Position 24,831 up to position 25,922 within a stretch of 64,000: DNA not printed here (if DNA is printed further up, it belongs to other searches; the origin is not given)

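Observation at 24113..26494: Four-gene cluster coupled to polA: VOC-fold protein, MazG-like NTP pyrophosphohydrolase, and two tandem paralogous putative 2OG/Fe(II)-oxygenase-fold proteins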

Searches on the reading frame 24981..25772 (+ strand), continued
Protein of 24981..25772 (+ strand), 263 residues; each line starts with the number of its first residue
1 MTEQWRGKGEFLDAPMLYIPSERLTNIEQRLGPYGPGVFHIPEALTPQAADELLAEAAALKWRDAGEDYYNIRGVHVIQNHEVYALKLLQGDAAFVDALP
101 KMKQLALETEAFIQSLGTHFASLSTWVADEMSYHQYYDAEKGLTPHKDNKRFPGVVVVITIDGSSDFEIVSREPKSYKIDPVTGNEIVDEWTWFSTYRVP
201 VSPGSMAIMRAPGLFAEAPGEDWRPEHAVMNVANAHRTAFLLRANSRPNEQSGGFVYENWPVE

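Call 40: search_solved_structures(query=A3, max_evalue=1, show_alignments=4)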
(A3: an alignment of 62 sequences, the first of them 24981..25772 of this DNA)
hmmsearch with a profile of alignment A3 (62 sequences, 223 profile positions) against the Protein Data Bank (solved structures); distinct sequences matched with E-value up to 1: 71 (the best 60 are shown).
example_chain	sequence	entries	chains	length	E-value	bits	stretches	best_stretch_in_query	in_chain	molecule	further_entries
3thp_A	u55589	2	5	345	0.0012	21.5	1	20-131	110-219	Alkylated DNA repair protein alkB homolog 8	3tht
5yl6_A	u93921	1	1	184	0.0017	21.1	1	107-177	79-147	Uncharacterized protein P8A3.02c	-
5ylb_A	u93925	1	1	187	0.0018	21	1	107-177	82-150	Uncharacterized protein P8A3.02c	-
3rzg_A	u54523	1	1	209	0.0094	18.6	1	93-176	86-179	Alpha-ketoglutarate-dependent dioxygenase alkB homolog 2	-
3h8o_A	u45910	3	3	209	0.01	18.5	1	93-176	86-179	Alpha-ketoglutarate-dependent dioxygenase alkB homolog 2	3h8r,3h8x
3btz_A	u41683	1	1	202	0.011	18.4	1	93-176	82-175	Alpha-ketoglutarate-dependent dioxygenase alkB homolog 2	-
3bu0_A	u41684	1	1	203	0.011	18.4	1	93-176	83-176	Alpha-ketoglutarate-dependent dioxygenase alkB homolog 2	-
3btx_A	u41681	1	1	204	0.011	18.4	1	93-176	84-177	Alpha-ketoglutarate-dependent dioxygenase alkB homolog 2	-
4nhk_A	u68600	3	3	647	0.011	18.4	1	10-128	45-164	PKHD-type hydroxylase TPA1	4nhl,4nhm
3mgu_A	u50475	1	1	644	0.011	18.3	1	11-128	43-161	PKHD-type hydroxylase TPA1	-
3kt1_A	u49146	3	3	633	0.011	18.3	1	11-128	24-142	PKHD-type hydroxylase TPA1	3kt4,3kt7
7vjs_A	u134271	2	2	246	0.016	17.8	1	95-175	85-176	Alpha-ketoglutarate-dependent dioxygenase alkB homolog 6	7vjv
4mgt_A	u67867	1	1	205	0.017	17.7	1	93-176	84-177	Alpha-ketoglutarate-dependent dioxygenase alkB homolog 2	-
3rzl_A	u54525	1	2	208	0.02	17.5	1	93-176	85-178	Alpha-ketoglutarate-dependent dioxygenase alkB homolog 2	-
3rzh_A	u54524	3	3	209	0.02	17.5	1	93-176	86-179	Alpha-ketoglutarate-dependent dioxygenase alkB homolog 2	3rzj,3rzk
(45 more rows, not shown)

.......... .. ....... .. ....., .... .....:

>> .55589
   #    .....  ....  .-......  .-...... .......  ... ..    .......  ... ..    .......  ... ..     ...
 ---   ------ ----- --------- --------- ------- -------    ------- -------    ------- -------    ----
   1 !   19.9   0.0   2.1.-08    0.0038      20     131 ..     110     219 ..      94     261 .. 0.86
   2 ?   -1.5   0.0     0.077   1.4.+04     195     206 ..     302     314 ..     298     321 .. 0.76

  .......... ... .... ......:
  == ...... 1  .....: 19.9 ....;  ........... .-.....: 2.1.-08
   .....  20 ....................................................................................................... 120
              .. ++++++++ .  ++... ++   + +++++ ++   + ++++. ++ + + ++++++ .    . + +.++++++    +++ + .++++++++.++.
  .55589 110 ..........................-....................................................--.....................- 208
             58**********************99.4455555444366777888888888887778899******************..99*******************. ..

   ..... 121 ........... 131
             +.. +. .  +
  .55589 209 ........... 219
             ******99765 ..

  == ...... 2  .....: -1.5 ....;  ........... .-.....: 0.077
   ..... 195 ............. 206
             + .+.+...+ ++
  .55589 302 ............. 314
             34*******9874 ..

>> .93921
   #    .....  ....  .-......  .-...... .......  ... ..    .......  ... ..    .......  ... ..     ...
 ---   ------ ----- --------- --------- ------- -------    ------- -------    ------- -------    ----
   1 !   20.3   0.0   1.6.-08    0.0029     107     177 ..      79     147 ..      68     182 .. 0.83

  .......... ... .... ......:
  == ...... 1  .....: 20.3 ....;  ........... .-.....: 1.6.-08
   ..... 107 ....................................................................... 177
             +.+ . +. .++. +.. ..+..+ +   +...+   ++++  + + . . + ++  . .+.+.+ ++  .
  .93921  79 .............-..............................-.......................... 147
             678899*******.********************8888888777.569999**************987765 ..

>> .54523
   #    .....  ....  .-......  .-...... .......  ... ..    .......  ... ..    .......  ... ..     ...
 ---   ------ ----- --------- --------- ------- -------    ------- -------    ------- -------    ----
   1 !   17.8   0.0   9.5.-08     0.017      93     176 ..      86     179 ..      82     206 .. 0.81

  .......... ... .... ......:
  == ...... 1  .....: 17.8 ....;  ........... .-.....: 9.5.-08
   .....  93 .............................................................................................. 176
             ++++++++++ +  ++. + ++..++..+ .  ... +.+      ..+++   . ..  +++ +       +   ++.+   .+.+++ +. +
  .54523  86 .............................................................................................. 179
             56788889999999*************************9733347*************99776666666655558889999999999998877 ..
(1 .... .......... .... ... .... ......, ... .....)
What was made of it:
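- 24981..25772 (+): Paralogue A: divergent AlkB-like Fe(II)/2OG dioxygenase, 263 aa, with a beta-hairpin insertion at about residues 165-201. Profile against PDB sequences: ALKBH8, Ofd2 and ALKBH2 at E 1e-3 to 1e-2 (call 40).
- On AlkB-like Fe(II)/2OG dioxygenases (PF13532): The family consensus RisvtfR aligns to RTSFTFR of ALKBH8 (call 40).
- On Prolyl-4-hydroxylase / PHD-type 2OG oxygenases: PHD2 profile hits have E 0.2 or higher, with zero stretches passing on their own (call 40).
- Closest known: HIF/PHD-type prolyl hydroxylases. Different: Sequence-profile hits are much weaker (E 0.2 or higher, against 1e-3 for the ALKBH proteins, call 40).
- Profile hits to ALKBH8, Ofd2, ALKBH2, Tpa1 and ALKBH6 (call 40). 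Tpa1 and Ofd2 are among the profile hits (call 40). PHD2 sequence-profile hits are about 100-fold weaker than the ALKBH hits (call 40).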

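Call 44: find_related_loci(query=A1, collection=metagenome_contigs, flank=8000)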
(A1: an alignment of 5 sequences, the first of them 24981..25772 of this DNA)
Query A1 (263 aa) in metagenome_contigs; peptide patterns used: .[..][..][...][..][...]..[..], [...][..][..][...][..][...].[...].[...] (x = any residue, [..] = any of these).
232 stretches matched a pattern; 3 encode a relative of the query (tblastn E <= 1e-3); 3 distinct loci.
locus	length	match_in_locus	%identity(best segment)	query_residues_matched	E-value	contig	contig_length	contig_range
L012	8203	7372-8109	47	17-261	4e-71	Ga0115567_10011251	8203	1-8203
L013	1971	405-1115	37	14-262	5e-53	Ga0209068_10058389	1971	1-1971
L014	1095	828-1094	45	8-91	2e-18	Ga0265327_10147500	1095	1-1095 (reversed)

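Call 45: list_cluster_members(proteins=[P0127, P0128, P0129, P0132, P0134, P0136, P0138, P0140, P0144, P0146])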
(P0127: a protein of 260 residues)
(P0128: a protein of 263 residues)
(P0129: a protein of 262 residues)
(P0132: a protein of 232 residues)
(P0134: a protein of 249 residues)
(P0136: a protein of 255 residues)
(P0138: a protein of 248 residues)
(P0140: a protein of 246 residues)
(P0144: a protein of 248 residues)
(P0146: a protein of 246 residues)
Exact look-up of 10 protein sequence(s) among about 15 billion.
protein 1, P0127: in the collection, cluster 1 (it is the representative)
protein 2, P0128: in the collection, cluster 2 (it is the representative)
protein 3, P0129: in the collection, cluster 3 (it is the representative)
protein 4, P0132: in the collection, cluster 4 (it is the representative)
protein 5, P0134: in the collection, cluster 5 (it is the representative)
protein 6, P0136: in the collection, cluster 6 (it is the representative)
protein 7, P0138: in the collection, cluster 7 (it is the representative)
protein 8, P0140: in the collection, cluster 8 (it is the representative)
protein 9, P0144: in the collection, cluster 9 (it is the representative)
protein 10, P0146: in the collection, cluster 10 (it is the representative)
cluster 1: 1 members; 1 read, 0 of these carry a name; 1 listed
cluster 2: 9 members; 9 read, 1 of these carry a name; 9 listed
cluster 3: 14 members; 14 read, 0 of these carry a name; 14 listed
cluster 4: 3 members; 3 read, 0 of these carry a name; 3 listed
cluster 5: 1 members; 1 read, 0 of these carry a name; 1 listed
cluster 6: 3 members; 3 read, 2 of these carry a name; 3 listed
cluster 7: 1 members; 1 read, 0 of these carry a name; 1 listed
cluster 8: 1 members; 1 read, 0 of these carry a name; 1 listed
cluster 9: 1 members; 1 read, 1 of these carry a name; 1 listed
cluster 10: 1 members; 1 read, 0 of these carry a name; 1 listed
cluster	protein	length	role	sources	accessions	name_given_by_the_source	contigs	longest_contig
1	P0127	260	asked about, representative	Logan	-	-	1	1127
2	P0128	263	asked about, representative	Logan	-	-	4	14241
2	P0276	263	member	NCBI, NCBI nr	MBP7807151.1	hypothetical protein KA047_01500 [Candidatus Saccharibacteria bacterium] | hypothetical protein [Candidatus Saccharibacteria bacterium]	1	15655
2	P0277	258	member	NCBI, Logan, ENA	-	-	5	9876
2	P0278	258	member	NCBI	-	-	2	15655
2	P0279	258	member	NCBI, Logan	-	-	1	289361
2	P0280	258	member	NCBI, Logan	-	-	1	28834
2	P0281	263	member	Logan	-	-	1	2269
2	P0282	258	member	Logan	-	-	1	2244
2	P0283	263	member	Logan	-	-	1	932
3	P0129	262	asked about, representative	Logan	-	-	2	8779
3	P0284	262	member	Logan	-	-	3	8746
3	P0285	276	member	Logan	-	-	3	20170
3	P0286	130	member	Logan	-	-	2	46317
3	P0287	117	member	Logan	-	-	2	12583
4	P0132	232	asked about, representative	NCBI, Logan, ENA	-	-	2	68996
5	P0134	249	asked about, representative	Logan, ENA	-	-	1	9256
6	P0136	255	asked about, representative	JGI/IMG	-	hypothetical protein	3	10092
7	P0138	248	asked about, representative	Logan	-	-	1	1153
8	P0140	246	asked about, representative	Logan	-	-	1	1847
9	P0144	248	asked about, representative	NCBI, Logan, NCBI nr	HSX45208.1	MAG TPA: alpha-ketoglutarate-dependent dioxygenase AlkB [Candidatus Saccharimonadales ... | alpha-ketoglutarate-dependent dioxygenase AlkB [Candidatus Saccharimonadales bacterium]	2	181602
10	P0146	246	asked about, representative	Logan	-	-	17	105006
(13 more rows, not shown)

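Call 46: find_encoding_contigs(protein=P0144, flank=7000, max_places=2)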
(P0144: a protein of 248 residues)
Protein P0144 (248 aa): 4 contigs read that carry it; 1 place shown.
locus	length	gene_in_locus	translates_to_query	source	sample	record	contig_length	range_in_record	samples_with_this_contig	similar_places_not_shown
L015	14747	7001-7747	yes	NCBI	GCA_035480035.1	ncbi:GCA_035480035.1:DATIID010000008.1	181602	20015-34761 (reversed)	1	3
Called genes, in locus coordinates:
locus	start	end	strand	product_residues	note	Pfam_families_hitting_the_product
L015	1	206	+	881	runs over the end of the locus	PF02739:5_3_exonuc_N, PF01367:5_3_exonuc, PF22619:DNA_polI_exo1 (faint), PF00476:DNA_pol_A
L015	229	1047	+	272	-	PF00248:Aldo_ket_red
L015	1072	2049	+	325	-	PF01259:SAICAR_synt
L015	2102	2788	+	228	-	-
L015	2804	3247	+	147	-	-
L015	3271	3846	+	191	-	-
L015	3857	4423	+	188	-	PF00561:Abhydrolase_1 (faint), PF06821:Ser_hydrolase, PF12146:Hydrolase_4 (faint)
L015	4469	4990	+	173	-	-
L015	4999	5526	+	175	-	-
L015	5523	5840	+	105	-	-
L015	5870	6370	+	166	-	-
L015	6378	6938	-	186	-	PF01135:PCMT, PF01269:Fibrillarin (weak), PF01209:Ubie_methyltran (weak), PF01189:Methyltr_RsmB-F, PF13847:Methyltransf_31, PF08241:Methyltransf_11 (weak), PF13649:Methyltransf_25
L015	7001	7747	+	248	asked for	PF13532:2OG-FeII_Oxy_2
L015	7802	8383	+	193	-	-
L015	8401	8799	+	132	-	PF00702:Hydrolase, PF13419:HAD_2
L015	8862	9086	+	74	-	-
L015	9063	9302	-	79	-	-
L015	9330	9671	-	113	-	-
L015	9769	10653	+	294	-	PF01149:Fapy_DNA_glyco, PF06831:H2TH, PF06827:zf-FPG_IleRS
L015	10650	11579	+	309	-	PF06144:DNA_pol3_delta, PF21694:DNA_pol3_delta_C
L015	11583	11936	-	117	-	PF01649:Ribosomal_S20p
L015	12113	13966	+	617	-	-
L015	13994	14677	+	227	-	PF01509:TruB_N, PF16198:TruB_C_2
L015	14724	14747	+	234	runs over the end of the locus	-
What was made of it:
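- The close relative P0144 carries PF13532 and the PGAP name 'alpha-ketoglutarate-dependent dioxygenase AlkB' (calls 45, 46).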

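Call 47: find_encoding_contigs(protein=P0146, flank=7000, max_places=2)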
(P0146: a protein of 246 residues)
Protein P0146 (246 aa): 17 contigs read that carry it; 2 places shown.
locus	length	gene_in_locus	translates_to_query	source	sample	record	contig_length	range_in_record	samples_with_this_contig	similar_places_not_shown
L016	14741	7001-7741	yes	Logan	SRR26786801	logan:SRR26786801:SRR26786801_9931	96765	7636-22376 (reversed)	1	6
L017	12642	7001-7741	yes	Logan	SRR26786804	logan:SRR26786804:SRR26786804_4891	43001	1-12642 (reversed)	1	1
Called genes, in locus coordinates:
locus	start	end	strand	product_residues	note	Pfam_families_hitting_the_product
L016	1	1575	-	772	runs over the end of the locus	PF01751:Toprim, PF01131:Topoisom_bac, PF13368:Toprim_C_rpt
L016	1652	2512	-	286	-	PF02481:DNA_processg_A, PF18306:LDcluster4 (faint)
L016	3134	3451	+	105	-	-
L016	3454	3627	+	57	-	-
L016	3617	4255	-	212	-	PF01195:Pept_tRNA_hydro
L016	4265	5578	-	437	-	PF00009:GTP_EFTU, PF00071:Ras (faint), PF01926:MMR_HSR1, PF02421:FeoB_N, PF04548:AIG1, PF01926:MMR_HSR1, PF02421:FeoB_N, PF14714:KH_dom-like, +3 more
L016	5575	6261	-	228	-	-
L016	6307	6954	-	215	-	PF01479:S4, PF00849:PseudoU_synth_2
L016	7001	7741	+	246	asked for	-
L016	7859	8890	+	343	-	-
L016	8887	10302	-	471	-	PF00072:Response_reg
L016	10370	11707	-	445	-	PF00989:PAS, PF08448:PAS_4 (weak), PF13426:PAS_9, PF00512:HisKA, PF02518:HATPase_c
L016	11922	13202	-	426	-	PF00817:IMS, PF11799:IMS_C (faint)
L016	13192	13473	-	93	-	-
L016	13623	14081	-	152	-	PF00072:Response_reg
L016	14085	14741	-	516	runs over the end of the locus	PF00512:HisKA, PF02518:HATPase_c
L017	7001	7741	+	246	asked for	-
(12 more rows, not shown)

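Call 48: find_encoding_contigs(protein=P0132, flank=7000, max_places=2)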
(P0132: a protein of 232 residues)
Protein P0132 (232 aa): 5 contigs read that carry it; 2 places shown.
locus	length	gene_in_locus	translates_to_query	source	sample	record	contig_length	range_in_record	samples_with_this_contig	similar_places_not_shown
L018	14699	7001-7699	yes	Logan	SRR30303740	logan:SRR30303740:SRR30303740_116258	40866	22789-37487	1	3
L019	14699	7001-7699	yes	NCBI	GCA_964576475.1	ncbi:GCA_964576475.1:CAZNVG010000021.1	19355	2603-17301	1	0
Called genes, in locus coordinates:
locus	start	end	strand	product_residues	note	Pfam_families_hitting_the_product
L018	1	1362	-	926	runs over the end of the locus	PF00690:Cation_ATPase_N, PF00122:E1-E2_ATPase, PF13246:Cation_ATPase, PF00702:Hydrolase, PF00689:Cation_ATPase_C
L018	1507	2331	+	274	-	-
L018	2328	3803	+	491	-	-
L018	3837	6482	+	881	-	PF02739:5_3_exonuc_N, PF01367:5_3_exonuc, PF22619:DNA_polI_exo1 (faint), PF00476:DNA_pol_A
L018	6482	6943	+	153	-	PF08719:NADAR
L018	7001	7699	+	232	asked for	-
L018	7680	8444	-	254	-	PF00809:Pterin_bind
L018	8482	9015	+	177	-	PF06185:YecM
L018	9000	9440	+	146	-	PF00692:dUTPase, PF22769:DCD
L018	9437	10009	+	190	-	PF00702:Hydrolase, PF13419:HAD_2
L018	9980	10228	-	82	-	-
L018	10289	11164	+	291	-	PF01149:Fapy_DNA_glyco, PF06831:H2TH, PF06827:zf-FPG_IleRS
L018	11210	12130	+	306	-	PF06144:DNA_pol3_delta (faint), PF21694:DNA_pol3_delta_C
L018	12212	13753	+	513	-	-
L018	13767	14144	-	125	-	PF01649:Ribosomal_S20p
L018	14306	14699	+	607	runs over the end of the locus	-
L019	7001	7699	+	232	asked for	-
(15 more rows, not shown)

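Call 65: find_related_loci(query=A1, collection=viral_contigs, flank=6000)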
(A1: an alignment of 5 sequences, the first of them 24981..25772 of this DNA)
Query A1 (263 aa) in viral_contigs; peptide patterns used: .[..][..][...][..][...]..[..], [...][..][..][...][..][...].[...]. (x = any residue, [..] = any of these).
25 stretches matched a pattern, but none encodes a relative of the query by tblastn (E <= 1e-3).
